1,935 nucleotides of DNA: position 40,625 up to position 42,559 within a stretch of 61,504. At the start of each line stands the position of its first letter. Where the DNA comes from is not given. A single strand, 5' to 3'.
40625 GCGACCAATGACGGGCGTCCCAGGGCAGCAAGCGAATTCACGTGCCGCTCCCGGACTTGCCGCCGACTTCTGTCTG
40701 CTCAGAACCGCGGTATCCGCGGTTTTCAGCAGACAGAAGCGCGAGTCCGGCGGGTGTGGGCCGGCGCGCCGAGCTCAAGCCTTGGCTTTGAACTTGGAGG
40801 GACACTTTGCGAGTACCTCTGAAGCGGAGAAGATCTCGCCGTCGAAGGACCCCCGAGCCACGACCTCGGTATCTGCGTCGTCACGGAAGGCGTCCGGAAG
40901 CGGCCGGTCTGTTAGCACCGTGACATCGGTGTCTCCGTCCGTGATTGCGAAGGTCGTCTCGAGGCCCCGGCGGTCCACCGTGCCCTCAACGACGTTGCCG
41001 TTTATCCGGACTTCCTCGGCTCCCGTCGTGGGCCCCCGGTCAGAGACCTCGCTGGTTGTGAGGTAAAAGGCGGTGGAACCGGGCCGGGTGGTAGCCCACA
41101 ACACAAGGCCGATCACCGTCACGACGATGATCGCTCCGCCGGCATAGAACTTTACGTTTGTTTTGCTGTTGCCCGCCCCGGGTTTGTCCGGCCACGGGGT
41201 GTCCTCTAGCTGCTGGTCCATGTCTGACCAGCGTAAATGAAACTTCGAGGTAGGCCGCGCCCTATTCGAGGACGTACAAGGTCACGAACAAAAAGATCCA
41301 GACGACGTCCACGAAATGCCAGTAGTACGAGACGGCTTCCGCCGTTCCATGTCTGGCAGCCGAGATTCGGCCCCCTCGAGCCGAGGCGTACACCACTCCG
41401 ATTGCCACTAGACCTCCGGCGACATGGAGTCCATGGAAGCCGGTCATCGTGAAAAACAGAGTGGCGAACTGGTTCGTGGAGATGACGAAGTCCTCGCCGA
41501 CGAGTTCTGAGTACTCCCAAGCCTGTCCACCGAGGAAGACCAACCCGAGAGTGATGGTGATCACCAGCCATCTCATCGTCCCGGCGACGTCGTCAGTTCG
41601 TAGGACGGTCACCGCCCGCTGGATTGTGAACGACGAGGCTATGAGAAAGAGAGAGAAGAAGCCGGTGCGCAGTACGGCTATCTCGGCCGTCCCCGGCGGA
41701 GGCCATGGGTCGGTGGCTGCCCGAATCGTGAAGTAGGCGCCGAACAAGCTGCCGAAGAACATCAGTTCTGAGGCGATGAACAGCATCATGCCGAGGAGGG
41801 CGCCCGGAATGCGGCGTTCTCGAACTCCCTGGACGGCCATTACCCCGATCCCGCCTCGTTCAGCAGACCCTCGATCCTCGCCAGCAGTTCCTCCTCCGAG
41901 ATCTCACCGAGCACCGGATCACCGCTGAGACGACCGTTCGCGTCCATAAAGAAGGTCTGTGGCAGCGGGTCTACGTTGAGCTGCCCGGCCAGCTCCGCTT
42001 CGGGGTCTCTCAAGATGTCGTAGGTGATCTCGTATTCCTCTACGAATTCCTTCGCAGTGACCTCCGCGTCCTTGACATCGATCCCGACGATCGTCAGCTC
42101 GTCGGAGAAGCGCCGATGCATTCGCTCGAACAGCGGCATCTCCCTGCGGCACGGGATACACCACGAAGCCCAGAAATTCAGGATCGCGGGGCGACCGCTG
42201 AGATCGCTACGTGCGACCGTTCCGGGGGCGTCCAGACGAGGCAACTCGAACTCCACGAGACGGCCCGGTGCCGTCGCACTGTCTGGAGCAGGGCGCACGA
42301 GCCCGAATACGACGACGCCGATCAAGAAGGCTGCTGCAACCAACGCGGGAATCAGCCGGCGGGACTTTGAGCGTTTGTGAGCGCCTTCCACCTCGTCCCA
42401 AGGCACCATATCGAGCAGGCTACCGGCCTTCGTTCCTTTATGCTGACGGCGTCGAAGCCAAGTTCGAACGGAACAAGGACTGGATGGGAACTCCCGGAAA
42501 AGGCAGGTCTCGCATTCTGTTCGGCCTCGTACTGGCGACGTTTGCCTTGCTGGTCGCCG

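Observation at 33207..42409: Variant System I cytochrome c maturation set in an actinobacterial context: CcmE Cys/Phe and CcmH SxxC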

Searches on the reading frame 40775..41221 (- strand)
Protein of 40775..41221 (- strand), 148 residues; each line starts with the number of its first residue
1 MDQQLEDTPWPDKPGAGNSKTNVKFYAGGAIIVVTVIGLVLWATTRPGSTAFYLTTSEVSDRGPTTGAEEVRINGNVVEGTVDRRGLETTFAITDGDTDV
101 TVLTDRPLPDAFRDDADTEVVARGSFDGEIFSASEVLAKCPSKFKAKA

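Call 4: search_protein_families(library=pfam, proteins=[window:40775-41221:-], max_evalue=0.01)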
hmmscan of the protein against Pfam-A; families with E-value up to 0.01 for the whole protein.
window:40775-41221:- (148 aa): 1 family
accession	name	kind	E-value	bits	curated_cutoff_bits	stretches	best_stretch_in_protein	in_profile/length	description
PF03100.22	CcmE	-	8.8e-21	74.6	24.6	1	51-146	2-98/99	CcmE domain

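Call 6: find_homologous_proteins(query=window:40775-41221:-, max_evalue=0.001)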
Query window:40775-41221:- (148 aa): 403 proteins with E <= 0.001 among 422 candidates; the best 120 are listed.
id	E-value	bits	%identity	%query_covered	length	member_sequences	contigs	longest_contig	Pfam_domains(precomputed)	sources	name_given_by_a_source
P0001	3.8e-91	320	99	100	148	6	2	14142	PF03100.23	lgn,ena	-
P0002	2.2e-77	276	86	100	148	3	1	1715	PF03100.23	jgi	jgi:cytochrome c-type biogenesis protein CcmE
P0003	5.1e-75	268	84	100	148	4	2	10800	PF03100.23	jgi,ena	-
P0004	1.0e-73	264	83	100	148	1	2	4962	PF03100.23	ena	-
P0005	6.2e-73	261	81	100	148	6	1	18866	PF03100.23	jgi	jgi:cytochrome c-type biogenesis protein CcmE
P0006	6.4e-73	261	84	100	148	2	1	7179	PF03100.23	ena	-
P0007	1.4e-72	260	82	100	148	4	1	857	PF03100.23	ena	-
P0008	2.6e-67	243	78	100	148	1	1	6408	PF03100.23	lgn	-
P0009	1.8e-65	237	75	99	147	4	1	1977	PF03100.23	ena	-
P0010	8.4e-60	219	72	100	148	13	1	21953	PF03100.23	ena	-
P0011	2.2e-58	214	73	93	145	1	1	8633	PF03100.23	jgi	jgi:cytochrome c-type biogenesis protein CcmE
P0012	1.3e-57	211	70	100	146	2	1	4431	PF03100.23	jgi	jgi:cytochrome c-type biogenesis protein CcmE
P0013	2.1e-57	211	73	89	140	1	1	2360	PF03100.23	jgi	jgi:cytochrome c-type biogenesis protein CcmE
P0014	2.9e-57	210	69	100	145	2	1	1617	PF03100.23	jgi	jgi:cytochrome c-type biogenesis protein CcmE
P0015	4.1e-57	210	73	89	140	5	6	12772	PF03100.23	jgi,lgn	jgi:cytochrome c-type biogenesis protein CcmE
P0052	9.0e-47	176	60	100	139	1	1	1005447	PF03100.23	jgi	jgi:cytochrome c-type biogenesis protein CcmE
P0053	3.0e-46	175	59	93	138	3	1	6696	PF03100.23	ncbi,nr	ncbi:MAG TPA: cytochrome c maturation protein CcmE [Actinomycetota bacterium]|nr:cytochrome c matura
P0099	1.3e-40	156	59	86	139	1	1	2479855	PF03100.23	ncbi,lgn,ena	-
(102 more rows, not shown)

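Call 9: find_related_loci(query=window:40775-41221:-, collection=genome_contigs, flank=10000)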
Query window:40775-41221:- (148 aa) in genome_contigs; peptide patterns used: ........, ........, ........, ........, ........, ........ (x = any residue, [..] = any of these).
326 stretches matched a pattern; 2 encode a relative of the query (tblastn E <= 1e-3); 2 distinct loci.
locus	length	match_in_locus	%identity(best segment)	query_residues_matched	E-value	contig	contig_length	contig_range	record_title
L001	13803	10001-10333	42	39-147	1e-18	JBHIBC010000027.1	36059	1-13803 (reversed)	MAG: Acidobacteriota bacterium isolate K_2_bin.33 NODE_375_length_36059_cov_7.477447, whole genome shotgun sequence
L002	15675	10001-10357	40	32-147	2e-17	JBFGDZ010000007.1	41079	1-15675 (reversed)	MAG: Candidatus Polarisedimenticolia bacterium isolate Mix_sand02.2020.12.D.6 k141_2217278_length_41079_cov_13.0786, who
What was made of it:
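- Tried and rejected: I ran the single genome_contigs scan with CcmE alone (call 9).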

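Call 11: find_encoding_contigs(protein=P0099, flank=10000, max_places=3)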
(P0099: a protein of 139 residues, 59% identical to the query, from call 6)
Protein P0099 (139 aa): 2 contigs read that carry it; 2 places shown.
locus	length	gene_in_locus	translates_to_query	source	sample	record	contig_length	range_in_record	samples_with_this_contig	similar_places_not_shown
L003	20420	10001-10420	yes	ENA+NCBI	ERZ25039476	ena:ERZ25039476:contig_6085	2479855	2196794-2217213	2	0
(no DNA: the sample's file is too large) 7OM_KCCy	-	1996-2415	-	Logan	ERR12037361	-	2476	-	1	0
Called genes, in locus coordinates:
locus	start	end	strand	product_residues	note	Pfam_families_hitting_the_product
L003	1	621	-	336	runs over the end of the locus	PF00348:polyprenyl_synt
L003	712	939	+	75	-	-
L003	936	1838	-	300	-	-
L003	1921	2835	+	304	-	PF02628:COX15-CtaA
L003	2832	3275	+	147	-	PF01040:UbiA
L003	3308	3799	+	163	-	PF01040:UbiA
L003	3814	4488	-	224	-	PF13473:Cupredoxin_1, PF00127:Copper-bind (weak)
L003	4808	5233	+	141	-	-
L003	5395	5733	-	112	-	PF03626:COX4_pro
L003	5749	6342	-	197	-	PF00510:COX3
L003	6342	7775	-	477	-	PF00115:COX1, PF12270:Cyt_c_ox_IV (weak)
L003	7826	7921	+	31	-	-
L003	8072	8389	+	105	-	-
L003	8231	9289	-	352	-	PF02790:COX2_TM, PF00116:COX2, PF00034:Cytochrom_C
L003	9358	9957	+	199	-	PF00578:AhpC-TSA, PF08534:Redoxin, PF00085:Thioredoxin, PF13905:Thioredoxin_8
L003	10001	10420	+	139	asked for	PF03100:CcmE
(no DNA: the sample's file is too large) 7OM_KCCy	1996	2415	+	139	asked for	PF03100:CcmE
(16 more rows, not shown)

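Call 12: find_encoding_contigs(protein=window:40775-41221:-, flank=10000, max_places=3)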
Protein window:40775-41221:- (148 aa): 1 contig read that carries it; 1 place shown.
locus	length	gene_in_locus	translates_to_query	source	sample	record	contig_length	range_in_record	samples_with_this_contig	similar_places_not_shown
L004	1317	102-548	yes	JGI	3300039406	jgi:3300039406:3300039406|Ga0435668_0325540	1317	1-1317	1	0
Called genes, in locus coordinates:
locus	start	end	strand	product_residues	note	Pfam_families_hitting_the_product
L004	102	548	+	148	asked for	PF03100:CcmE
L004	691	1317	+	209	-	?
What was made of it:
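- Tried and rejected: Looking up the window's own CcmE gave only a 1.3-kb contig (call 12).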

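Call 23: search_protein_families(library=ncbifam, proteins=[window:40775-41221:-], max_evalue=0.01)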
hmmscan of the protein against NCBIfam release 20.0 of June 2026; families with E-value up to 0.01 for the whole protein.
window:40775-41221:- (148 aa): 8 families
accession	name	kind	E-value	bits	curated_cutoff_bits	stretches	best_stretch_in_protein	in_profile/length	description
NF009727.0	PRK13254.1-1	equivalog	4.2e-16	59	126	1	30-147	16-130/144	cytochrome c maturation protein CcmE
NF009731.0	PRK13254.1-5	equivalog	5.9e-16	58.5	152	1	24-141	9-123/155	cytochrome c maturation protein CcmE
NF009728.0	PRK13254.1-2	equivalog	8.9e-14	51.6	221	1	49-145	33-128/153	cytochrome c maturation protein CcmE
NF009729.0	PRK13254.1-3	equivalog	1.6e-13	50.6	171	1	32-141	18-125/155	cytochrome c maturation protein CcmE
NF009730.0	PRK13254.1-4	equivalog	1.1e-12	48.2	310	1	20-144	26-147/165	cytochrome c maturation protein CcmE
NF009638.0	PRK13165.1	equivalog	1.7e-10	40.6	186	1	33-141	19-131/161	cytochrome c maturation protein CcmE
NF009637.0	PRK13159.1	equivalog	1.2e-09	38.4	247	1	37-141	23-124/156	cytochrome c maturation protein CcmE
NF009635.0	PRK13150.1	equivalog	6.3e-06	26.1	264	1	61-141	51-131/159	cytochrome c maturation protein CcmE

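Call 24: find_encoding_contigs(protein=P0052, flank=10000, max_places=2)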
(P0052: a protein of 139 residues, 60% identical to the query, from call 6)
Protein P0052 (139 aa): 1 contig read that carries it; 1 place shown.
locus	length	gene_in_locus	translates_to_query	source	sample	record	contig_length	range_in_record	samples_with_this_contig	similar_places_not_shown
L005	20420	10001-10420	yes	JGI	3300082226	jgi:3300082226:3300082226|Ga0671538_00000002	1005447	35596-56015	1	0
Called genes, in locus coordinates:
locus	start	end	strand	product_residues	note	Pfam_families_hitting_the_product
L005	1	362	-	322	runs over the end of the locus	PF00348:polyprenyl_synt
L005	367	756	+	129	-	PF20898:P_T4SS_TraN (faint)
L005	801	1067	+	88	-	-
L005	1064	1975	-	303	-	PF13098:Thioredoxin_2 (weak)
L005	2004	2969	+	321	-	PF02628:COX15-CtaA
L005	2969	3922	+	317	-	PF01040:UbiA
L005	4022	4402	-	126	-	-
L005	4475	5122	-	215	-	PF13473:Cupredoxin_1, PF00127:Copper-bind (weak), PF04151:PPC (weak)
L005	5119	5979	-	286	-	PF09678:Caa3_CtaG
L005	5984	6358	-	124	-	PF03626:COX4_pro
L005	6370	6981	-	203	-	PF00510:COX3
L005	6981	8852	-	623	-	PF00115:COX1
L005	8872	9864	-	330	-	PF02790:COX2_TM, PF00116:COX2, PF00034:Cytochrom_C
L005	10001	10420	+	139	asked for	PF03100:CcmE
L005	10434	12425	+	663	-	PF05140:ResB (faint), PF01578:Cytochrom_C_asm, PF16327:CcmF_C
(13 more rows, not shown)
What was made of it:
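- The same gene order occurs on a 2.48-Mb contig and a 1.0-Mb contig at 59-60% CcmE identity (calls 11, 24). The operon is syntenic with the respiratory complexes on Mb-scale contigs (calls 11, 24).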

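Call 29: search_protein_representatives(protein=window:40775-41221:-)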
Query: 148 residues. Proteins with E-value up to 0.001 (for the whole library): 1122; up to 1e-10: 89; up to 1e-30: 3. The best 150 are listed.
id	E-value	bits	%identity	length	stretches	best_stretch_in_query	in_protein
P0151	2.4e-37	144.0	57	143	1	18-148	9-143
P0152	1.1e-33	132.2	53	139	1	11-147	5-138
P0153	5.7e-32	126.6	49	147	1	16-148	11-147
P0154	6.9e-30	119.8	54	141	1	24-147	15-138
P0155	2.5e-24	101.8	50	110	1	45-147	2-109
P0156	7.6e-24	100.3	51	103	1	46-148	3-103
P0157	1.0e-22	96.6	46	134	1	20-147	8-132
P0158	1.2e-22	96.4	54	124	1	13-106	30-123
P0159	2.7e-21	92.0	58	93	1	53-148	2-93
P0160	3.7e-21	91.5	45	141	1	21-145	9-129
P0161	1.1e-18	83.6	44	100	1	19-109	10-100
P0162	3.8e-18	81.8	45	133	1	24-147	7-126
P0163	1.9e-16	76.3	43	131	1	31-147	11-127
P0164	8.6e-16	74.2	42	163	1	22-146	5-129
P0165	1.3e-15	73.5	34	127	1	25-145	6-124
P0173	1.9e-14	69.8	39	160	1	4-148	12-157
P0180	1.6e-13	66.8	33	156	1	22-145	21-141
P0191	9.4e-13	64.3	37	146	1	19-145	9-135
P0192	1.0e-12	64.1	39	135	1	29-147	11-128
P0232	6.0e-11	58.4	38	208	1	20-147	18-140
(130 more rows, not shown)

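Call 34: list_cluster_members(proteins=[P0099, P0053, P0151, P0153, P0160, P0173, P0180, P0191, P0232, P0192])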
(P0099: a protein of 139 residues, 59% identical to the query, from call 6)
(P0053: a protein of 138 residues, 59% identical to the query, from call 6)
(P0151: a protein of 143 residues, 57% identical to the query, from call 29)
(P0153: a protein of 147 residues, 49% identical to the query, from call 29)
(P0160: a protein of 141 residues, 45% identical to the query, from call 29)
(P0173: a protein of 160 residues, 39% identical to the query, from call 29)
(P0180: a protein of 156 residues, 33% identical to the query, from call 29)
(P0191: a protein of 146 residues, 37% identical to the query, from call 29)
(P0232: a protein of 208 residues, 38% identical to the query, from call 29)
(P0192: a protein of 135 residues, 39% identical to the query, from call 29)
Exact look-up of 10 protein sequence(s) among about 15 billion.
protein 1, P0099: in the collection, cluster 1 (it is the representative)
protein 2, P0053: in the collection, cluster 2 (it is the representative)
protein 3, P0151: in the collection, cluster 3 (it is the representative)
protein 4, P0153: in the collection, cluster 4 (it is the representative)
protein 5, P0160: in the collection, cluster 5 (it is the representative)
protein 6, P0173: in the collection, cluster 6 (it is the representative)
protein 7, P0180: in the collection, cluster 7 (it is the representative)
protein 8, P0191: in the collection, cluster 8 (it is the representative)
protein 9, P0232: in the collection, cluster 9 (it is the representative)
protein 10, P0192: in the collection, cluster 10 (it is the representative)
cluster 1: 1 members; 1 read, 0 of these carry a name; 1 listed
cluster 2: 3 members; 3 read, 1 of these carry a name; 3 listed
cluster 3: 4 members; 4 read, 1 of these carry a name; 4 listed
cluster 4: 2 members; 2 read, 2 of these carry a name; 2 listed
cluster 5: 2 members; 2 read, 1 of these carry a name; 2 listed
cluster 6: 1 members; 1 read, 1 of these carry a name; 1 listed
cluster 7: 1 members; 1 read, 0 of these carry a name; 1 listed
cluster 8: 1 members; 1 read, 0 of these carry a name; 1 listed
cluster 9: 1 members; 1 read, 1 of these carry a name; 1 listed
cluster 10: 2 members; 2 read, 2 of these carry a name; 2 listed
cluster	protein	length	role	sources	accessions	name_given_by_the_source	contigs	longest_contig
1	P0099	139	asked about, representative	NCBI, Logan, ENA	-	-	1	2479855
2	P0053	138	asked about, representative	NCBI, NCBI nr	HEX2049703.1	MAG TPA: cytochrome c maturation protein CcmE [Actinomycetota bacterium] | cytochrome c maturation protein CcmE [Actinomycetota bacterium]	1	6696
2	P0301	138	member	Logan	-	-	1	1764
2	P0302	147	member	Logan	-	-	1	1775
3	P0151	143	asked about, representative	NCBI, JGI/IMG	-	cytochrome c-type biogenesis protein CcmE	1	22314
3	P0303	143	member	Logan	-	-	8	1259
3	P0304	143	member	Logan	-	-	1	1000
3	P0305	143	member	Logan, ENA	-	-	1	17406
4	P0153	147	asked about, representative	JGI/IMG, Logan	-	cytochrome c-type biogenesis protein CcmE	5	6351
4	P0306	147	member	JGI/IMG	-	cytochrome c-type biogenesis protein CcmE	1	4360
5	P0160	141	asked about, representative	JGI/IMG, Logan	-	cytochrome c-type biogenesis protein CcmE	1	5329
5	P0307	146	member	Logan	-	-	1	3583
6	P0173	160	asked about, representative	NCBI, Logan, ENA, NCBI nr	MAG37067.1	MAG: cytochrome c biogenesis protein CcmE [Dehalococcoidia bacterium] | cytochrome c biogenesis protein CcmE [Dehalococcoidia bacterium]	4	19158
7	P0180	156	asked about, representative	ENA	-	-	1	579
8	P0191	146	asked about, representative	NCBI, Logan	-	-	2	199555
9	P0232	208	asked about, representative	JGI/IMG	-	cytochrome c-type biogenesis protein CcmE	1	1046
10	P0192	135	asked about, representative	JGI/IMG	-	cytochrome c-type biogenesis protein CcmE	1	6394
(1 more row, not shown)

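Call 36: search_solved_structures(query=window:40775-41221:-, max_evalue=1, show_alignments=3)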
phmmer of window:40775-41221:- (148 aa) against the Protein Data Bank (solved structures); distinct sequences matched with E-value up to 1: 3.
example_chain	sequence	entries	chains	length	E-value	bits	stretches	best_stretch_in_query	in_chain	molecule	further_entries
8ce8_E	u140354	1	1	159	3.9e-06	29.8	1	34-142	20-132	Cytochrome c-type biogenesis protein CcmE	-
1sr3_A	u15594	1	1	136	5.7e-05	26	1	64-142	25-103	APO-CCME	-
1ad9_H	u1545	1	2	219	0.89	12.4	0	3-58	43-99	IGG CTM01 FAB (HEAVY CHAIN)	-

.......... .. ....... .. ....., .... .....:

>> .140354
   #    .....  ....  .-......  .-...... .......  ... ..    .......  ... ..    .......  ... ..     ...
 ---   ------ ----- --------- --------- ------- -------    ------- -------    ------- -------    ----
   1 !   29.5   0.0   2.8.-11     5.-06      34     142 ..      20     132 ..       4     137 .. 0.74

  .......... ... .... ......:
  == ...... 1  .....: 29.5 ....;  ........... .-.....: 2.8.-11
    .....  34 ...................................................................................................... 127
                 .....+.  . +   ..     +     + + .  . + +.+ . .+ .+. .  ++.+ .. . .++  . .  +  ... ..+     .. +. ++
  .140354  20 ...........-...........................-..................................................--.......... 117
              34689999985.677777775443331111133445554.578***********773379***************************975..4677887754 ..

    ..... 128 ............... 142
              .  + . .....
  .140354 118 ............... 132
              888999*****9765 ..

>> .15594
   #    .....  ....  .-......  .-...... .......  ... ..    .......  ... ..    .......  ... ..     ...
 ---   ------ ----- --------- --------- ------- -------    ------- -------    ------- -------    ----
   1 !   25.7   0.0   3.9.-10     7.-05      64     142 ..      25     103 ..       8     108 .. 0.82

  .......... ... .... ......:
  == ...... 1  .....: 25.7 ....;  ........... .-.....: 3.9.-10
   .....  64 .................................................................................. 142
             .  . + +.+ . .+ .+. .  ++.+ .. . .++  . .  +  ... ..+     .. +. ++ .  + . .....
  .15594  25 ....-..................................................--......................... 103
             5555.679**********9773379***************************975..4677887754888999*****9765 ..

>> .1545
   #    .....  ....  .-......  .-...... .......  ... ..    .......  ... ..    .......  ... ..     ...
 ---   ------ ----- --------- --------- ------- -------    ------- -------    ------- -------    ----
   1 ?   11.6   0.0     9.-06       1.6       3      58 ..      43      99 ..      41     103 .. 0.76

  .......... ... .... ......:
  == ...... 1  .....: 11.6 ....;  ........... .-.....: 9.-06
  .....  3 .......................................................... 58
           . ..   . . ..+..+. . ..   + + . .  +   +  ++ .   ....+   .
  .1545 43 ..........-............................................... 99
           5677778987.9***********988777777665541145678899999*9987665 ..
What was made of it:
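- Checked: In the alignment to E. coli CcmE (PDB 8ce8/1sr3), Cys140 falls on His130 of VLAKHDE (call 36).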

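Call 39: find_related_loci(query=A2, collection=metagenome_contigs, flank=10000)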
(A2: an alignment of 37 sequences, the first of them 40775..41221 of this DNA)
Query A2 (148 aa) in metagenome_contigs; peptide patterns used: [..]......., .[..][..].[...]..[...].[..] (x = any residue, [..] = any of these).
600 stretches matched a pattern (row limit reached: there are more); 509 encode a relative of the query (tblastn E <= 1e-3); the best 80 are kept; 80 distinct loci.
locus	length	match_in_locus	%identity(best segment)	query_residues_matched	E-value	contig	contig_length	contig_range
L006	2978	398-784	74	20-148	7e-60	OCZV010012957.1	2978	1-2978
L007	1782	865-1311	59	1-148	7e-56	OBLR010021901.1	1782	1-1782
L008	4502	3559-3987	56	4-148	3e-48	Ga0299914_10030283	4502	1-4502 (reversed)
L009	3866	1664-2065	57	20-148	9e-47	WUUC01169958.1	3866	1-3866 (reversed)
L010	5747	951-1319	59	24-148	1e-44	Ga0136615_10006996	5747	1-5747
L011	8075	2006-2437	48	1-148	2e-43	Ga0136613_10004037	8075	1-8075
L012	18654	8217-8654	52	3-147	2e-43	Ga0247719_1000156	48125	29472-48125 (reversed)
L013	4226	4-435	48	1-148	3e-42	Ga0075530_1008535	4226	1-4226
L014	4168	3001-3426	49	10-147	1e-40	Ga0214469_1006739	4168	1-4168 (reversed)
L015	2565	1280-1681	53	16-144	3e-40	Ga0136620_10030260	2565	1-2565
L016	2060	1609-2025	45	1-147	1e-39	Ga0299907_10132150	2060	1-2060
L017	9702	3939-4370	49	6-148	7e-39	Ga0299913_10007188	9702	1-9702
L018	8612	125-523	46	9-147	4e-39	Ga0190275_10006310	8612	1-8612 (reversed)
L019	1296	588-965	48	23-147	6e-40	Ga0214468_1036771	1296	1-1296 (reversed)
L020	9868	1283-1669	48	20-147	8e-39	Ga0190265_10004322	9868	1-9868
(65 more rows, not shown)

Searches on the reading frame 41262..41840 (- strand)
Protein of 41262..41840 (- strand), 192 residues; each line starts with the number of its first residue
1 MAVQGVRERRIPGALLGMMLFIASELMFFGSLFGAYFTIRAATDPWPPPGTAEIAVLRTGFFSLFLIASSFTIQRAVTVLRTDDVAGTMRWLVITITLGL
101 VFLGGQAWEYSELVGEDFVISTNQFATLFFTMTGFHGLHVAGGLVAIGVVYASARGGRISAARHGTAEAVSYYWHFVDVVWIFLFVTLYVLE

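Call 4: search_protein_families(library=pfam, proteins=[window:41262-41840:-], max_evalue=0.01)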
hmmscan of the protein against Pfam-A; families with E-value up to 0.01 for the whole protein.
window:41262-41840:- (192 aa): 1 family
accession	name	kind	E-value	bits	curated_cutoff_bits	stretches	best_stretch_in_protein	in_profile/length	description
PF00510.24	COX3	-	4.8e-31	109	23.8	1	13-190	75-255/258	Cytochrome c oxidase subunit III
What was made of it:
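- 41262..41840 (-): COX3-family paralogue inside the ccm operon. It is separate from the cox-operon COX3 at 45403-46047. PF00510 at 4.8e-31 (call 4).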

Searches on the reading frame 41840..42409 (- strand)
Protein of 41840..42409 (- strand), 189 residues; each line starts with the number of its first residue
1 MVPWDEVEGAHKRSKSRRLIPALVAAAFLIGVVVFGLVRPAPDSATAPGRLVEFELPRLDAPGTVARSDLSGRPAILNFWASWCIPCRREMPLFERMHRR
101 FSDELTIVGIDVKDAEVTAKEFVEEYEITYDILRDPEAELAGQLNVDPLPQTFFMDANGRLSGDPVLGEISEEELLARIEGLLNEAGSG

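Call 23: search_protein_families(library=ncbifam, proteins=[window:41840-42409:-], max_evalue=0.01)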
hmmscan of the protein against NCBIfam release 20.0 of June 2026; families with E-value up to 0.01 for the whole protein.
window:41840-42409:- (189 aa): 17 families
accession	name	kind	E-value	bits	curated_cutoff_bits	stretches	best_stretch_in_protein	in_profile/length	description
NF002854.0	PRK03147.1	subfamily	1.2e-26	93.7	170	1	15-176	3-166/176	thiol-disulfide oxidoreductase ResA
TIGR00385.1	dsbE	subfamily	2.2e-17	63.2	123.15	1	61-161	50-150/173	DsbE family thiol:disulfide interchange protein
NF041202.1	StoA_CxxC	exception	6e-16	58.7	210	1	71-174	51-156/163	endospore biogenesis thiol-disulfide oxidoreductase StoA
NF047696.1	ThlDiSintTplARhiz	equivalog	2e-14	53.9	230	1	63-159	87-191/219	thiol:disulfide interchange protein TlpA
NF011941.0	PRK15412.1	equivalog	9.7e-12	44.8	359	1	44-160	38-154/185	thiol:disulfide interchange protein DsbE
TIGR01068.1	thioredoxin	equivalog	3.1e-10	40.1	96.8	1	73-122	15-64/101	thioredoxin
NF041054.1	WAxxUGC_long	equivalog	3.8e-10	39.6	300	1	45-161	82-194/354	ResA-like WAxxUGC motif-containing protein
NF008229.0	PRK10996.1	equivalog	1.1e-06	28.4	125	1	72-118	52-98/141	thioredoxin TrxC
NF010625.0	PRK14018.1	equivalog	1.1e-05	24.1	522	1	73-181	57-171/521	bifunctional peptide-methionine (S)-S-oxide reductase MsrA/peptide-methionine (R)-S-oxide reductase MsrB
NF045694.1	seleno_TsoB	exception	2.2e-05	22.7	805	1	66-128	468-534/572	rhodanese/DsbD fusion-like selenoprotein TsoB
NF006898.0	PRK09381.1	equivalog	0.00012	22.4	138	1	76-122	25-71/109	thioredoxin TrxA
TIGR01126.1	pdi_dom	equivalog_domain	0.00023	21.4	107.2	1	74-122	16-67/105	protein disulfide-isomerase domain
NF038285.1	deiodinase_rel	hypoth_equivalog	0.00031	20.3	250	1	53-116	184-248/347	deiodinase family protein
NF047697.1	ThioredTrxAClost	equivalog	0.00039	20.6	140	1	74-116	19-61/105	thioredoxin TrxA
NF001419.0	PRK00293.1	subfamily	0.00072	18.3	330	1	65-180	470-570/574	protein-disulfide reductase DsbD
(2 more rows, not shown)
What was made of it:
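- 41840..42409 (-): ccmG-like membrane-anchored thioredoxin-fold protein with a WCIPC motif. Its start faces coxII. Best NCBIfam hits are ResA/DsbE, below their cut-offs (call 23).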
